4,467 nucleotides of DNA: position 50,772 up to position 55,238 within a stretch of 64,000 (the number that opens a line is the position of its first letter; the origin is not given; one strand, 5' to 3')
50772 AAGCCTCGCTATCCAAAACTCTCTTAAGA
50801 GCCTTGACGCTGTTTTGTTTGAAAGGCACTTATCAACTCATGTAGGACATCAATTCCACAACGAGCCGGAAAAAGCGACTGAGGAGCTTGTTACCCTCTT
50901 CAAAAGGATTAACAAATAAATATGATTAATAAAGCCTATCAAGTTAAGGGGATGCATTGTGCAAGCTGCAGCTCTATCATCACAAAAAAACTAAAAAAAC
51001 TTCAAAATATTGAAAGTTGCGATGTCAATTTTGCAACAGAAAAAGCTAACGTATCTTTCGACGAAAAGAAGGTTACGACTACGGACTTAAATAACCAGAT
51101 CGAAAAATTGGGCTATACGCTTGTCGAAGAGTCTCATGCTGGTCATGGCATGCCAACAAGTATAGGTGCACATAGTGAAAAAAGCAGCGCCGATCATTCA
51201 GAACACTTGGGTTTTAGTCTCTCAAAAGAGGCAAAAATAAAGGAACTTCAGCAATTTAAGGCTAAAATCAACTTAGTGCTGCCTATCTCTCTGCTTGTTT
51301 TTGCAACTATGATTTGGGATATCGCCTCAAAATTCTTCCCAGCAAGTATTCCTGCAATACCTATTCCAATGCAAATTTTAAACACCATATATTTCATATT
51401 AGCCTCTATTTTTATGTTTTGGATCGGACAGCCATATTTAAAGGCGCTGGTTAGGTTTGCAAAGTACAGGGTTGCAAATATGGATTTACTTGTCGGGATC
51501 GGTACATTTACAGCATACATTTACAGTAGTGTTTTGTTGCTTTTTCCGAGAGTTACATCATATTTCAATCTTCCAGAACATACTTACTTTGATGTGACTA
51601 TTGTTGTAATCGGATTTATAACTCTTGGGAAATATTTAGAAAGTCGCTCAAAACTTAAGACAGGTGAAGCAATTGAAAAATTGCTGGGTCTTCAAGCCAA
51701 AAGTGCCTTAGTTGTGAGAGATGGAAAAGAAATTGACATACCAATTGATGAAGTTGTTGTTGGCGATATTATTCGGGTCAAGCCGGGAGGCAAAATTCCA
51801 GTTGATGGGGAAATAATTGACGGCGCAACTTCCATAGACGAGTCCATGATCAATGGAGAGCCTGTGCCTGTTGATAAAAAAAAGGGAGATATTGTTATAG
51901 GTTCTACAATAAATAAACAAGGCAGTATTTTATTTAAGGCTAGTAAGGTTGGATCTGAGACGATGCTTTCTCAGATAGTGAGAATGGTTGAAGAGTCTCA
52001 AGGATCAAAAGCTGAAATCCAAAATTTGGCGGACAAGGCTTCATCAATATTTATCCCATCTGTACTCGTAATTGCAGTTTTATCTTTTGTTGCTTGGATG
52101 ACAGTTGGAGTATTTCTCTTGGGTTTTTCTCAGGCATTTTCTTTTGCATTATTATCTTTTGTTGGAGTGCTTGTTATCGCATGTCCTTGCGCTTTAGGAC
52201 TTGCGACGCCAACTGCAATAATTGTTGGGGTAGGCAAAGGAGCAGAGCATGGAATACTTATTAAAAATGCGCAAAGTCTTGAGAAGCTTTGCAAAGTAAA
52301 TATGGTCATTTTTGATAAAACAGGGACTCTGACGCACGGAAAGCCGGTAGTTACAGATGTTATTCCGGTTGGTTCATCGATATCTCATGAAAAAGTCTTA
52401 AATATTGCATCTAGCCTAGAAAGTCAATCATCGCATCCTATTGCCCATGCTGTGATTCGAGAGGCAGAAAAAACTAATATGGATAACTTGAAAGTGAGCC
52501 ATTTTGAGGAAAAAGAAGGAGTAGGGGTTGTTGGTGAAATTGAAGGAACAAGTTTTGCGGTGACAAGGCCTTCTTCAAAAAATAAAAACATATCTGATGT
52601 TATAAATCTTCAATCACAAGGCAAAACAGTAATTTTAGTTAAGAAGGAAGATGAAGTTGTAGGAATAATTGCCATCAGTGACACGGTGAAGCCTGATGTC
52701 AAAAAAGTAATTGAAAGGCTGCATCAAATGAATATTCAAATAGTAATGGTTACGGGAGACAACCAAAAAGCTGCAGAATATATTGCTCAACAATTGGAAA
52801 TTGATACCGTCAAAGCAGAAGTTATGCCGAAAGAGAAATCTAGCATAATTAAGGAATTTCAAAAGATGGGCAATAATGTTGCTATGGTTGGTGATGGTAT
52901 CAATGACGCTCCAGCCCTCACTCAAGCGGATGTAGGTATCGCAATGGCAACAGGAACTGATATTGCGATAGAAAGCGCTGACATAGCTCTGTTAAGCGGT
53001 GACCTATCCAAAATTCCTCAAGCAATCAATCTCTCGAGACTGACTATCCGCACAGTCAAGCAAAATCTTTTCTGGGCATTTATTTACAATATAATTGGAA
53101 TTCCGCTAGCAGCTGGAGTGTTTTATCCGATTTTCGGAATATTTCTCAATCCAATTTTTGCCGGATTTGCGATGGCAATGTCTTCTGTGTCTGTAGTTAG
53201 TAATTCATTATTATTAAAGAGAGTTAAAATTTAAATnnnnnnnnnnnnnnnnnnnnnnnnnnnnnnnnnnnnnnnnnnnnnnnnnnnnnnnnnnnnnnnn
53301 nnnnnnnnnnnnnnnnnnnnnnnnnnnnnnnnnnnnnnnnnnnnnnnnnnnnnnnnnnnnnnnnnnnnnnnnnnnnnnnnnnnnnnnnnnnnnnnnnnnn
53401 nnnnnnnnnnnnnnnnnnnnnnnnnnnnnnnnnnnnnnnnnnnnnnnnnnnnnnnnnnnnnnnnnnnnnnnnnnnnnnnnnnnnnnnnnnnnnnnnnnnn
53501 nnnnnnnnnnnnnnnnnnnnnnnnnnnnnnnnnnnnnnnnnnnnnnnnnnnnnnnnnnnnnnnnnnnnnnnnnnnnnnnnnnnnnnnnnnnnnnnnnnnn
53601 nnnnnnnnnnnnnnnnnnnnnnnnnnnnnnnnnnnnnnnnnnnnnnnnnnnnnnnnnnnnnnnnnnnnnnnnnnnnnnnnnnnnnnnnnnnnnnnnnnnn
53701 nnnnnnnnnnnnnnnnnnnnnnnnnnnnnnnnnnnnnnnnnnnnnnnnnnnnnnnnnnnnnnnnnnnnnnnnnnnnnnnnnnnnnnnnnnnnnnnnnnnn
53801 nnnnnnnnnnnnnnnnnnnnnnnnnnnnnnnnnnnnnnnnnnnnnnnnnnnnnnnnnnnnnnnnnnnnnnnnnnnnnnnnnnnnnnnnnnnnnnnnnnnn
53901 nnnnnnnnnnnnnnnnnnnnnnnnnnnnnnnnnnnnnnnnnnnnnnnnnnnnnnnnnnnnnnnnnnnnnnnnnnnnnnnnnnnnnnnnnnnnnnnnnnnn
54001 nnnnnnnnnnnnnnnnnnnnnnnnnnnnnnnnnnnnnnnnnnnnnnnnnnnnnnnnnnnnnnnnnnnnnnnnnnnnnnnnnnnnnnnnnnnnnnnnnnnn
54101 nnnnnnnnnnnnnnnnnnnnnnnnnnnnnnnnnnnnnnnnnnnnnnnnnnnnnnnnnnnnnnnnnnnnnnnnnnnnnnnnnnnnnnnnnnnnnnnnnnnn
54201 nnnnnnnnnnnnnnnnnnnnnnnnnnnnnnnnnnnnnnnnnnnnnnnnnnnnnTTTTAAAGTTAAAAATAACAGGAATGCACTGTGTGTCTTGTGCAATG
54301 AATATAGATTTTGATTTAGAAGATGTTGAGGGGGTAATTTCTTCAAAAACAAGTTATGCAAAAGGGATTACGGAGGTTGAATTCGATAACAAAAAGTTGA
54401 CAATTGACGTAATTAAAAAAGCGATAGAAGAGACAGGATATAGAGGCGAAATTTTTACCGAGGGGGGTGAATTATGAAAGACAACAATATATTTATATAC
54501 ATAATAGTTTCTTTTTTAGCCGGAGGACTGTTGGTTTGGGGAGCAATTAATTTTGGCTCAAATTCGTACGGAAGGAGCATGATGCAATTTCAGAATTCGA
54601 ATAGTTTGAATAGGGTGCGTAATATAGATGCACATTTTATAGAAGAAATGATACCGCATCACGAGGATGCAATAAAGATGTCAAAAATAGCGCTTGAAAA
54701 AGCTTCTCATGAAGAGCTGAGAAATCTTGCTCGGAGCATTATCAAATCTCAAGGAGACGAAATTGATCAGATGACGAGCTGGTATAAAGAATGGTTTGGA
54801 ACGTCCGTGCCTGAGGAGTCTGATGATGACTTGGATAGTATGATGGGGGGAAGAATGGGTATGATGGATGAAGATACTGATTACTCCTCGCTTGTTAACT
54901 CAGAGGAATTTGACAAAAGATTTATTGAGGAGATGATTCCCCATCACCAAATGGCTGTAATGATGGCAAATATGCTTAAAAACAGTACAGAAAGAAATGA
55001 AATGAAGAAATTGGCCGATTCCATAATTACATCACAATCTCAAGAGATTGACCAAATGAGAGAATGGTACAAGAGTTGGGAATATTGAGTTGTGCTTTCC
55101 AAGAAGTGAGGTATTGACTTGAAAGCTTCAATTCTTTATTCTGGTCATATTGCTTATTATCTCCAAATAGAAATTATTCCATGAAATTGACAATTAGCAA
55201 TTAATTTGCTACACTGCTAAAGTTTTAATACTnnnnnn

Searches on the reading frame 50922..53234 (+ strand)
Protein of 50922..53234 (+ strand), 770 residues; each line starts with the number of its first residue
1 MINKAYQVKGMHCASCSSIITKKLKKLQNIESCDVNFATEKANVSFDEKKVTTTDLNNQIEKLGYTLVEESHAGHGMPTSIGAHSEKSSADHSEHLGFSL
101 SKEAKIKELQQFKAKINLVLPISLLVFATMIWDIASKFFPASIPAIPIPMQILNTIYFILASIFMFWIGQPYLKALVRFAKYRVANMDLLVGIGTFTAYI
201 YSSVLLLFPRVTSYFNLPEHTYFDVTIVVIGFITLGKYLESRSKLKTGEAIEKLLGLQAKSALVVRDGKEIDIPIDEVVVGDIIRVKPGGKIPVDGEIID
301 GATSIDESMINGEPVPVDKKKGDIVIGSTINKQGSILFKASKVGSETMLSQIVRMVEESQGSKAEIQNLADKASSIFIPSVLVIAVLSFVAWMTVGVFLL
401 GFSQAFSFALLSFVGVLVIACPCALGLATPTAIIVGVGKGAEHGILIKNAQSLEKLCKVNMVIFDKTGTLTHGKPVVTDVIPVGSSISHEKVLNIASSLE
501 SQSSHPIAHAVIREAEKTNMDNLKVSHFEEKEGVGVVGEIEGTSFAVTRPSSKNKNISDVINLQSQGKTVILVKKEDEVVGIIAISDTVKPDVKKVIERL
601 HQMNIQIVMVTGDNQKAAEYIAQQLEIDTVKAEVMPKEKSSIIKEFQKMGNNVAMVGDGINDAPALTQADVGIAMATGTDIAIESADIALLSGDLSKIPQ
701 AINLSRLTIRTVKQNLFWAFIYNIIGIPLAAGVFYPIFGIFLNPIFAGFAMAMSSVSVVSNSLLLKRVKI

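Call 21: search_protein_families(library=pfam, proteins=[window:50922-53234:+], max_evalue=0.01)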
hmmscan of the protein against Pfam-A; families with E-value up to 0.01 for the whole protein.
window:50922-53234:+ (770 aa): 6 families
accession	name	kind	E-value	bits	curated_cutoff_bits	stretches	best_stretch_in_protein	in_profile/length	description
PF00122.25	E1-E2_ATPase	-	8.5e-58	195.3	28.1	1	257-443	2-181/181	E1-E2 ATPase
PF00702.32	Hydrolase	-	2e-36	126.7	26.4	1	461-670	3-191/191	haloacid dehalogenase-like hydrolase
PF00403.32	HMA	-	7.9e-16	58.6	24.8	1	6-66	2-62/62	Heavy-metal-associated domain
PF08282.18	Hydrolase_3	-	6e-09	36.4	20.9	1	642-689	195-242/255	haloacid dehalogenase-like hydrolase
PF12710.13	HAD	-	0.0071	17.2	27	0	588-666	85-188/189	haloacid dehalogenase-like hydrolase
PF13419.12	HAD_2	-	0.0098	16.5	23.8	0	589-673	80-175/178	Haloacid dehalogenase-like hydrolase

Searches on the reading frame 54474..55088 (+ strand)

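Call 21: search_protein_families(library=pfam, proteins=[window:54474-55088:+], max_evalue=0.01)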
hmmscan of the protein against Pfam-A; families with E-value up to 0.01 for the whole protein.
window:54474-55088:+ (204 aa): 2 families
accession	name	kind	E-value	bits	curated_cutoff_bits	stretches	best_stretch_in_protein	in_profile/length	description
PF03713.19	DUF305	-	1.1e-45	155.8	27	1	52-199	1-151/151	Domain of unknown function (DUF305)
PF13628.12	DUF4142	-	7e-11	43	27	1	52-184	3-124/138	Domain of unknown function (DUF4142)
